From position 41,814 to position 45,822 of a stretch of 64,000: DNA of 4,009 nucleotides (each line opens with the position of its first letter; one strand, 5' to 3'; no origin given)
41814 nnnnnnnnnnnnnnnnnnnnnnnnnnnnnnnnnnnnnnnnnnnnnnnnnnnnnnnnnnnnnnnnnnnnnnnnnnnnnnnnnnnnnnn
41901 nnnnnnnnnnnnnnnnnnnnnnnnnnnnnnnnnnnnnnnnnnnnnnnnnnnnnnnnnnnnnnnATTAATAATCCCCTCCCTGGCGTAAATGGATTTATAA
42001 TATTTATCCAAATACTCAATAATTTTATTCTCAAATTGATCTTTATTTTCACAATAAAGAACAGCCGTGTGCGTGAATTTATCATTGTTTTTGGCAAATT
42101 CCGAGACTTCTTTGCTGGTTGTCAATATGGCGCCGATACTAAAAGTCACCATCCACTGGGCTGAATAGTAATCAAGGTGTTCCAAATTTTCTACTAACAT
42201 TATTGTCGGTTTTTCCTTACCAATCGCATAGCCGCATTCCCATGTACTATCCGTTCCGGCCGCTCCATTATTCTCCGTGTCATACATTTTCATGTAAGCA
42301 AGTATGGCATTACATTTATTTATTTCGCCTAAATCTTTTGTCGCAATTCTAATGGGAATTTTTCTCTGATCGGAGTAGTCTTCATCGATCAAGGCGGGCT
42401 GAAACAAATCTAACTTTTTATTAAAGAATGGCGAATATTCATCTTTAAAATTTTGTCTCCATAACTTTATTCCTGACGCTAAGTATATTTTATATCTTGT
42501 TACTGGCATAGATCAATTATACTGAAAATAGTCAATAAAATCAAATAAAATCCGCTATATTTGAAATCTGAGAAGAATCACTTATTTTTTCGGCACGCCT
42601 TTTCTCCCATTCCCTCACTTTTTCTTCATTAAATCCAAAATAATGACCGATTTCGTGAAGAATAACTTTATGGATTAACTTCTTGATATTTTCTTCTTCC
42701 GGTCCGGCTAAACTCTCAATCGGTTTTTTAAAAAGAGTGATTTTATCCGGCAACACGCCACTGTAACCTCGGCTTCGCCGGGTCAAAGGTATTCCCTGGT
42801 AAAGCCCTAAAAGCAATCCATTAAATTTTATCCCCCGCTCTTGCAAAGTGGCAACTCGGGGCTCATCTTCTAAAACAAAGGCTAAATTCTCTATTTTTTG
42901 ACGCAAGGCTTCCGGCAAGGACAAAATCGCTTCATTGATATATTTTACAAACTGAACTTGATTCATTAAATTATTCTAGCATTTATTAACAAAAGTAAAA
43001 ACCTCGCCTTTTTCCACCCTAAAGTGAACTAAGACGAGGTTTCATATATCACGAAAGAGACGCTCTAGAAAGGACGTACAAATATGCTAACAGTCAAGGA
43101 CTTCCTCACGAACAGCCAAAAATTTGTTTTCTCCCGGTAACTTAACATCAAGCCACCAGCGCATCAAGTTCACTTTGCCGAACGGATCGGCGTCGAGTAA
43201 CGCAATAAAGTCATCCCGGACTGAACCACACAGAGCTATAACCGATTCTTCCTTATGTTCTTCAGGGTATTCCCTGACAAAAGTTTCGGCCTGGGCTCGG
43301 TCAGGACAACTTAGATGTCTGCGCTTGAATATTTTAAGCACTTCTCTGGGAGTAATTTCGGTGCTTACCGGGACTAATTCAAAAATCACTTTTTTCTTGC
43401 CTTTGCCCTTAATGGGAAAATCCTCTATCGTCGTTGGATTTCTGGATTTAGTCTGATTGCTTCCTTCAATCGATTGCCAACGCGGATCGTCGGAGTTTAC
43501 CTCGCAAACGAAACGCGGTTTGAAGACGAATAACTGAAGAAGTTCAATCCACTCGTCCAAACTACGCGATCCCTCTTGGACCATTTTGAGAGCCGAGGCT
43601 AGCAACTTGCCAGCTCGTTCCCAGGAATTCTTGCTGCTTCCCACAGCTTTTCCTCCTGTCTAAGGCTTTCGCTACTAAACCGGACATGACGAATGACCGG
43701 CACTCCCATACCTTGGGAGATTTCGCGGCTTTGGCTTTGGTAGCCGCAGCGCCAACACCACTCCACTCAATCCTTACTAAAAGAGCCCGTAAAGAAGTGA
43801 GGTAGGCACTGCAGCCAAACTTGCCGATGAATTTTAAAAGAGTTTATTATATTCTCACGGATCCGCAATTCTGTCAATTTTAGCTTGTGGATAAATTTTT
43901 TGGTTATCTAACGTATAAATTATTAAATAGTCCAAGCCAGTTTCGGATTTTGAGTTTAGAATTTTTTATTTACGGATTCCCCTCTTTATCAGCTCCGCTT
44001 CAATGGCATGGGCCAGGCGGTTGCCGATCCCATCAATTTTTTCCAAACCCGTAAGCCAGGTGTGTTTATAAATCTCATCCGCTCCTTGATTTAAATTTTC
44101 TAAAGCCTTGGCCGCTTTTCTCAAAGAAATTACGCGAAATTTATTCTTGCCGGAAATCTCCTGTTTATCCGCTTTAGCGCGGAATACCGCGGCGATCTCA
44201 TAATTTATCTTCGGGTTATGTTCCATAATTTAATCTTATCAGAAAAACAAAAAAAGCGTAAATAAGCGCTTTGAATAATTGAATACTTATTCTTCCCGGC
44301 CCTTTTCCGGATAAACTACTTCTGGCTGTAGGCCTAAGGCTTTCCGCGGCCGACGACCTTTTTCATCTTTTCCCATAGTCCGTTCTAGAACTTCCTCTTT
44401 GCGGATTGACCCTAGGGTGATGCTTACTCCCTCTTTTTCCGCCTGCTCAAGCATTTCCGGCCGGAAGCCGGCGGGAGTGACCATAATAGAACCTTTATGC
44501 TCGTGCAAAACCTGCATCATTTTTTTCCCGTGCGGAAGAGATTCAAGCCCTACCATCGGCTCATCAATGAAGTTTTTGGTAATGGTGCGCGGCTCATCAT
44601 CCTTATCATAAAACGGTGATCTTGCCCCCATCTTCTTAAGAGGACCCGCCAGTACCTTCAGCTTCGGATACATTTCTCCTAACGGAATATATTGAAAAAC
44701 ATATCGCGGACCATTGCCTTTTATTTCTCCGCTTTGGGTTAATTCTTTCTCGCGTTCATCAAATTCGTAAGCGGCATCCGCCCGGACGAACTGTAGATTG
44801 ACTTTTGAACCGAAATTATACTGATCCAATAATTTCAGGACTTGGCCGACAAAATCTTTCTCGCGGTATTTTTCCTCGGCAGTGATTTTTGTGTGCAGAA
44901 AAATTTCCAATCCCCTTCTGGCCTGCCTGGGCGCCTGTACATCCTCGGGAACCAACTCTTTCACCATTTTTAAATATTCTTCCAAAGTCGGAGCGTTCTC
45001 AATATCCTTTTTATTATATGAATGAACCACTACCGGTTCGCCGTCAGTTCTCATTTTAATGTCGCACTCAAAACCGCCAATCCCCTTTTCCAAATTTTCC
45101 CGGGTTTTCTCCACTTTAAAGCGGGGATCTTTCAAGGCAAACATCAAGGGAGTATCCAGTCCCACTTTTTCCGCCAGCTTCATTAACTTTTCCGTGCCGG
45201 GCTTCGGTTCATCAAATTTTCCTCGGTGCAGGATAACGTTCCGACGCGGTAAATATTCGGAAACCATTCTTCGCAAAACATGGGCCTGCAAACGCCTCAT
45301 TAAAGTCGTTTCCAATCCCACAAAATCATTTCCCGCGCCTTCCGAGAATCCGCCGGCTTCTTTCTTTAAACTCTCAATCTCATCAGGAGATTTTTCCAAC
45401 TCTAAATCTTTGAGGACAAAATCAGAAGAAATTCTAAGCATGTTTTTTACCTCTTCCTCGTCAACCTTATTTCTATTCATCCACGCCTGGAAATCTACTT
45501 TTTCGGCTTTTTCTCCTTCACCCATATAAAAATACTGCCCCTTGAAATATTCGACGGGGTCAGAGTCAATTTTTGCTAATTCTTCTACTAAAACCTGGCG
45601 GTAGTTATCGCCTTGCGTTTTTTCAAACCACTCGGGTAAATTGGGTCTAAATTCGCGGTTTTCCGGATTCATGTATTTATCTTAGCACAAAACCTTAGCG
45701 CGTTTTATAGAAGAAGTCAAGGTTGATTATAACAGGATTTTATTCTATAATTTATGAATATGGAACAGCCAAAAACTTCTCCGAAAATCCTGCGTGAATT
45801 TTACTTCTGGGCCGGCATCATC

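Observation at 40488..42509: AT-rich gene encoding an unusual fusion: nucleoside 2-deoxyribosyltransferase-like (SLOG-fold) domain + trans-polyprenyl diphosphate synthase-like domain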

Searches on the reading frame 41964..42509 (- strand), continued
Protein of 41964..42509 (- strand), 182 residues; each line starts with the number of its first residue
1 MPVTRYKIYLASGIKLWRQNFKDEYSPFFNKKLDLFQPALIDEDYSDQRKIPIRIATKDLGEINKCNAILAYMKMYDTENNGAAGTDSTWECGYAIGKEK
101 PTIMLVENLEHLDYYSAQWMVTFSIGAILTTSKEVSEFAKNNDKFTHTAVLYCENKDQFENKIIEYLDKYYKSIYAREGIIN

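Call 46: find_encoding_contigs(protein=P0164, flank=6000, max_places=1)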
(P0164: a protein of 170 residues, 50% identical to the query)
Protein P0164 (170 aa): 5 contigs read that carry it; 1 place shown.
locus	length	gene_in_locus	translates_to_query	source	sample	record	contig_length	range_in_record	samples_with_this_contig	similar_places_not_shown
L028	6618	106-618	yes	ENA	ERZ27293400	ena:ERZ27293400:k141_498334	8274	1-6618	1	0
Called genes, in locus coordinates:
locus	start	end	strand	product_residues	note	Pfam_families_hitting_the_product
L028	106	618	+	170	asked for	PF15891:Nuc_deoxyri_tr2 (weak), PF05014:Nuc_deoxyrib_tr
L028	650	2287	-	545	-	PF20154:LNT_N, PF00795:CN_hydrolase (weak)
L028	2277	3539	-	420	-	PF00501:AMP-binding (weak)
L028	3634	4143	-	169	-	-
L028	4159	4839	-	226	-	-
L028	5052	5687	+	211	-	-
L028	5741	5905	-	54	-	-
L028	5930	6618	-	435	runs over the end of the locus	PF04055:Radical_SAM, PF13353:Fer4_12 (weak), PF13186:SPASM (faint)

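Call 51: search_protein_families(library=ncbifam, proteins=[L020:2263-2922:+, L020:3018-4259:+, L020:4267-5106:+, L020:5116-5988:+, L020:6547-8094:+, L020:8052-8630:-, L020:8681-10201:+, L020:10258-10467:+, L023:6424-7269:+, L023:5013-5777:-], max_evalue=0.001)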
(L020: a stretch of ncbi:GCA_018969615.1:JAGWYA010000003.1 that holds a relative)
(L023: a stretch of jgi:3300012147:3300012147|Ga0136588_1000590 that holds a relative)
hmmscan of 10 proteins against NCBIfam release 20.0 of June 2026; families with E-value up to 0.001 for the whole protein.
L020:2263-2922:+ (219 aa): 1 family
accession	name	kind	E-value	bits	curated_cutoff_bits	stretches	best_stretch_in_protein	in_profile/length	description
NF053514.2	JUQZ_fam_ocin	equivalog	0.00058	20.1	40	0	1-62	1-69/107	BLB8/JUQZ-1 family protein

L020:3018-4259:+ (413 aa): 6 families
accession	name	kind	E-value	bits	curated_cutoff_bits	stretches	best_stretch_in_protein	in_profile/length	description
NF041878.1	paak_haloarch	equivalog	2.9e-17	62.4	700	1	152-340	167-366/427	phenylacetate--CoA ligase PaaK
NF045666.1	DVU1553_fam_AMP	equivalog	3.1e-17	62.6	300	1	140-290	165-321/331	DVU_1553 family AMP-dependent CoA ligase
TIGR02155.1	PA_CoA_ligase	equivalog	8.4e-16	57.5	646.3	2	8-92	15-97/422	phenylacetate--CoA ligase PaaK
NF053551.1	FlxY_rubin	equivalog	1e-13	50.8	520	1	252-293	275-316/424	flexirubin biosynthesis putative acyl-CoA ligase FlxY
NF041217.1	BagE_FevW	exception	2e-08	33.6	800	1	188-362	198-368/424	bagremycin/ferroverdin synthetase BagE/FevW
TIGR01733.1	AA-adenyl-dom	subfamily_domain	0.00016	20.6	317.4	0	152-221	207-274/409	amino acid adenylation domain-containing protein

L020:4267-5106:+ (279 aa): 4 families
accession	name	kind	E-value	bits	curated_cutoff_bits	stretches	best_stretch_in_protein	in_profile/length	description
NF009516.0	PRK12875.1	equivalog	6e-53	179.8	205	1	4-276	17-284/292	prenyltransferase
NF010119.0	PRK13595.1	equivalog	5e-40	137.8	248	1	4-278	12-283/292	prenyltransferase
NF009608.0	PRK13105.1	equivalog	7.1e-30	104.1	217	1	2-278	7-286/291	prenyltransferase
NF009525.0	PRK12887.1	equivalog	5.7e-07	29.2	226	1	33-246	46-264/310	homogentisate phytyltransferase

L020:5116-5988:+ (290 aa): 12 families
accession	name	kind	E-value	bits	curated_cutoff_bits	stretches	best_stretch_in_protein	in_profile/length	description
NF009516.0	PRK12875.1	equivalog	9.4e-45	152.9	205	1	10-284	16-283/292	prenyltransferase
NF010119.0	PRK13595.1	equivalog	9.8e-27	94.2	248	1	5-287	6-283/292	prenyltransferase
NF009608.0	PRK13105.1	equivalog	3.3e-24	85.6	217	1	11-286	9-285/291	prenyltransferase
TIGR01475.1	ubiA_other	subfamily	1.8e-10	40.7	180.8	1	29-278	19-272/282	UbiA-like polyprenyltransferase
NF009524.0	PRK12886.1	equivalog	4.2e-08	32.9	387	1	25-252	21-240/291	prenyltransferase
NF009525.0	PRK12887.1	equivalog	2.7e-07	30.2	226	1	43-147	49-151/310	homogentisate phytyltransferase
NF008978.0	PRK12324.1-4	equivalog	4.2e-07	29.2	207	1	49-190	69-209/322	decaprenyl-phosphate phosphoribosyltransferase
NF009523.0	PRK12884.1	equivalog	6e-07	28.9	269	1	14-235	7-218/279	prenyltransferase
TIGR01474.1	ubiA_proteo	equivalog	2.9e-06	27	275.45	1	67-234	60-224/282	4-hydroxybenzoate octaprenyltransferase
NF009526.0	PRK12888.1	equivalog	2.1e-05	24.1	364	1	51-235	55-236/301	4-hydroxybenzoate octaprenyltransferase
NF008976.0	PRK12324.1-1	equivalog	5e-05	22.8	474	1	53-209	63-215/306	decaprenyl-phosphate phosphoribosyltransferase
NF005742.0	PRK07566.1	equivalog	0.00054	19.2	313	1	67-222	85-241/315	chlorophyll synthase ChlG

L020:6547-8094:+ (515 aa): 1 family
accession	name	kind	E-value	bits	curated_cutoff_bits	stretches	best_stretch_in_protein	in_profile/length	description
TIGR00546.1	lnt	equivalog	1.5e-33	116.6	132.9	1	65-458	4-395/395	apolipoprotein N-acyltransferase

L020:8052-8630:- (192 aa): 2 families
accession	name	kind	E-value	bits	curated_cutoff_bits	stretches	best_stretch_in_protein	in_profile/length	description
NF040696.1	isopcys_mtase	equivalog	1.8e-08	34.5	160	1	52-188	50-187/190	protein-S-isoprenylcysteine O-methyltransferase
NF045656.1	MeththiolMtaseMddA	equivalog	6.7e-07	28.8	270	1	70-187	118-236/238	methanethiol S-methyltransferase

L020:8681-10201:+ (506 aa): 8 families
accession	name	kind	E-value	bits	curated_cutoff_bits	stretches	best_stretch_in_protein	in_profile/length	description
NF006871.0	PRK09367.1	subfamily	1.7e-112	376.7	524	1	8-504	3-495/505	histidine ammonia-lyase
TIGR01225.1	hutH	equivalog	9.5e-111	370.7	539.15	1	9-505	1-493/506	histidine ammonia-lyase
TIGR04475.1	Phe_D_beta_mut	equivalog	9.5e-98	328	800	1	12-480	5-489/510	phenylalanine aminomutase (D-beta-phenylalanine forming)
NF053541.1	FlxA_rubin_TAL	equivalog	1.9e-95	320.2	700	1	32-498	17-493/498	flexirubin biosynthesis tyrosine ammonia-lyase FlxA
TIGR01226.1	phe_am_lyase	equivalog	2.7e-90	303.6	519.15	1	5-463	29-504/680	phenylalanine ammonia-lyase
TIGR03832.1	Tyr_2_3_mutase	equivalog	2e-86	290.6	501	1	11-482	1-489/507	tyrosine 2,3-aminomutase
NF041222.1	BagA_FevW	exception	5.8e-78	262.8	1000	1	11-502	3-515/529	bagremycin/ferroverdin biosynthesis tyrosine ammonia-lyase BagA/FevW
TIGR04473.1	taxol_Phe_23mut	exception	6.4e-53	180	1250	1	45-461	66-498/687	phenylalanine aminomutase (L-beta-phenylalanine forming)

L020:10258-10467:+ (69 aa): 0 families

L023:6424-7269:+ (281 aa): 8 families
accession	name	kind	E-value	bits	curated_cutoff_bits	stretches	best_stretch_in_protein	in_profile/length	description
NF009516.0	PRK12875.1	equivalog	2.9e-41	141.5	205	1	6-277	18-285/292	prenyltransferase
NF010119.0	PRK13595.1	equivalog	8.8e-26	91.1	248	1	4-279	11-284/292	prenyltransferase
NF009608.0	PRK13105.1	equivalog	6.9e-21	74.6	217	1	5-279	9-287/291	prenyltransferase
NF004751.0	PRK06080.1-3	equivalog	1.1e-07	31.7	264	1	157-255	169-271/296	1,4-dihydroxy-2-naphthoate polyprenyltransferase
TIGR01475.1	ubiA_other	subfamily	3.5e-07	30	180.8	1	20-245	14-245/282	UbiA-like polyprenyltransferase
NF009523.0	PRK12884.1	equivalog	1.2e-05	24.7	269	1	29-245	24-235/279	prenyltransferase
TIGR01476.1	chlor_syn_BchG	subfamily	0.0004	19.9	212.3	1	15-236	10-238/283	(bacterio)chlorophyll synthase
NF009521.0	PRK12882.1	equivalog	0.00047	19.5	296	0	49-243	46-244/280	geranylgeranylglycerol-phosphate geranylgeranyltransferase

L023:5013-5777:- (254 aa): 0 families

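Call 93: find_related_loci(query=A5, collection=metagenome_contigs, flank=5000)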
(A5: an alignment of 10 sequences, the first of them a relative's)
Query A5 (170 aa) in metagenome_contigs; peptide patterns used: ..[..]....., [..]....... (x = any residue, [..] = any of these).
53 stretches matched a pattern; 25 encode a relative of the query (tblastn E <= 1e-3); 25 distinct loci.
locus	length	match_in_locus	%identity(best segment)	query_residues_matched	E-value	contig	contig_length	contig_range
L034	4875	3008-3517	100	1-170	5e-115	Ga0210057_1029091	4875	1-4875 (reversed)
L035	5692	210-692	53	5-166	8e-54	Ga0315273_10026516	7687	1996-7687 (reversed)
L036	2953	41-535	54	3-166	2e-52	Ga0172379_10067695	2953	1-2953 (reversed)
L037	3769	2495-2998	53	2-168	6e-52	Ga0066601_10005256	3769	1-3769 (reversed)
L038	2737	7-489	55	5-166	1e-51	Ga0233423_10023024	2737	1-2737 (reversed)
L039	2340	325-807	50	5-166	2e-51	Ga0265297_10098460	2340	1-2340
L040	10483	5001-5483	50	5-166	3e-51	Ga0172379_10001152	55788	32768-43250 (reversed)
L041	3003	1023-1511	50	3-166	8e-51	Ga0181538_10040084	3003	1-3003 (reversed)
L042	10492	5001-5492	52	2-166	2e-50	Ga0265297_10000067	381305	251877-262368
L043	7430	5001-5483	51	5-166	2e-50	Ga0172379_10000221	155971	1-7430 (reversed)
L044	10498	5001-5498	51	2-166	2e-50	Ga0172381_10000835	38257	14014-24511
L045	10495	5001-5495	52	3-166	3e-50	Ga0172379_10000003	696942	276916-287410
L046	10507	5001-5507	51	1-168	1e-49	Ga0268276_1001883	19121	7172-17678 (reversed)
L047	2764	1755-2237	48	5-166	1e-49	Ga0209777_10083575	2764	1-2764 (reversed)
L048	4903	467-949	51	5-166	2e-49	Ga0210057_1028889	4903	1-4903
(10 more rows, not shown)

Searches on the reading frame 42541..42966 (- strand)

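Call 3: search_protein_families(library=pfam, proteins=[window:42541-42966:-], max_evalue=1)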
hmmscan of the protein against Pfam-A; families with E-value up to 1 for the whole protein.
window:42541-42966:- (141 aa): 5 families
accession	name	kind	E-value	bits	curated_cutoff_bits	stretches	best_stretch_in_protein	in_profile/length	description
PF06262.17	Zincin_1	-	3.6e-26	91.4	22.4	1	26-119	2-94/97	Zincin-like metallopeptidase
PF16313.11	DUF4953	-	0.022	14.4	24.2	1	90-113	5-28/316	Met-zincin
PF13574.12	Reprolysin_2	-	0.15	12.3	27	1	99-140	126-168/195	Metallo-peptidase family M12B Reprolysin-like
PF13582.12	Reprolysin_3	-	0.18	12.8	22.4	1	95-112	103-120/123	Metallo-peptidase family M12B Reprolysin-like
PF13583.11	Reprolysin_4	-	0.31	11.1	22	1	100-119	137-156/203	Metallo-peptidase family M12B Reprolysin-like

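Call 35: search_protein_families(library=padloc, proteins=[window:42541-42966:-], max_evalue=0.01)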
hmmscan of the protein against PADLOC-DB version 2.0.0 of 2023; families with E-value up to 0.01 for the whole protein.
window:42541-42966:- (141 aa): 0 families

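Call 36: search_protein_families(library=phrogs, proteins=[window:42541-42966:-], max_evalue=0.01)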
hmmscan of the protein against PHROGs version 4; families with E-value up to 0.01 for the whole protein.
window:42541-42966:- (141 aa): 0 families

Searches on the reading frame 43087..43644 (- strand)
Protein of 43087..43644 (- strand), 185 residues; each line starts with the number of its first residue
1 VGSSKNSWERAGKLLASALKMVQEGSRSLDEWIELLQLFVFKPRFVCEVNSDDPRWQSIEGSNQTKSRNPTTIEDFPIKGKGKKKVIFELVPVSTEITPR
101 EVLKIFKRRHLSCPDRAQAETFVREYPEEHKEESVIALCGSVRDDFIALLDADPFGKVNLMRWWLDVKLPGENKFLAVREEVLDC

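Call 3: search_protein_families(library=pfam, proteins=[window:43087-43644:-], max_evalue=1)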
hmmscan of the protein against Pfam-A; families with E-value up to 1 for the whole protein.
window:43087-43644:- (185 aa): 1 family
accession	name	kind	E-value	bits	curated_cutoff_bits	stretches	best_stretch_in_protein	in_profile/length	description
PF22746.1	SHOCT-like_DUF2089-C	-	0.2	11.8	27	1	19-36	7-24/32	SHOCT-like domain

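Call 35: search_protein_families(library=padloc, proteins=[window:43087-43644:-], max_evalue=0.01)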
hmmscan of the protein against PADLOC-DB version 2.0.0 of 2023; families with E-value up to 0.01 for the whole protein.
window:43087-43644:- (185 aa): 0 families

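Call 36: search_protein_families(library=phrogs, proteins=[window:43087-43644:-], max_evalue=0.01)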
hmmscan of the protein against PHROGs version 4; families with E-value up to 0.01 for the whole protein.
window:43087-43644:- (185 aa): 0 families

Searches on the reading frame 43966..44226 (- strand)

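Call 3: search_protein_families(library=pfam, proteins=[window:43966-44226:-], max_evalue=1)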
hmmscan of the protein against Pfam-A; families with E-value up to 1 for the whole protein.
window:43966-44226:- (86 aa): 1 family
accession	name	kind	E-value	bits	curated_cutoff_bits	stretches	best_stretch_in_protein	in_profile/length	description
PF14716.13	HHH_8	-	2.4e-09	37.9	30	1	8-79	3-68/73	Helix-hairpin-helix domain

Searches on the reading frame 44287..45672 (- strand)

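Call 3: search_protein_families(library=pfam, proteins=[window:44287-45672:-], max_evalue=1)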
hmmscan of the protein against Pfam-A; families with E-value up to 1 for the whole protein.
window:44287-45672:- (461 aa): 1 family
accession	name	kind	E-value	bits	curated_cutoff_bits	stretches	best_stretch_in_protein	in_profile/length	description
PF00388.25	PI-PLC-X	-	0.16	12.1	23.1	1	186-241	28-80/144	Phosphatidylinositol-specific phospholipase C, X domain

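Call 35: search_protein_families(library=padloc, proteins=[window:44287-45672:-], max_evalue=0.01)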
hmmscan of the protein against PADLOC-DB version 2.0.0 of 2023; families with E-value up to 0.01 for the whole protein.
window:44287-45672:- (461 aa): 0 families

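Call 36: search_protein_families(library=phrogs, proteins=[window:44287-45672:-], max_evalue=0.01)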
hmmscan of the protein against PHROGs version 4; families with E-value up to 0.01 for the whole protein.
window:44287-45672:- (461 aa): 0 families
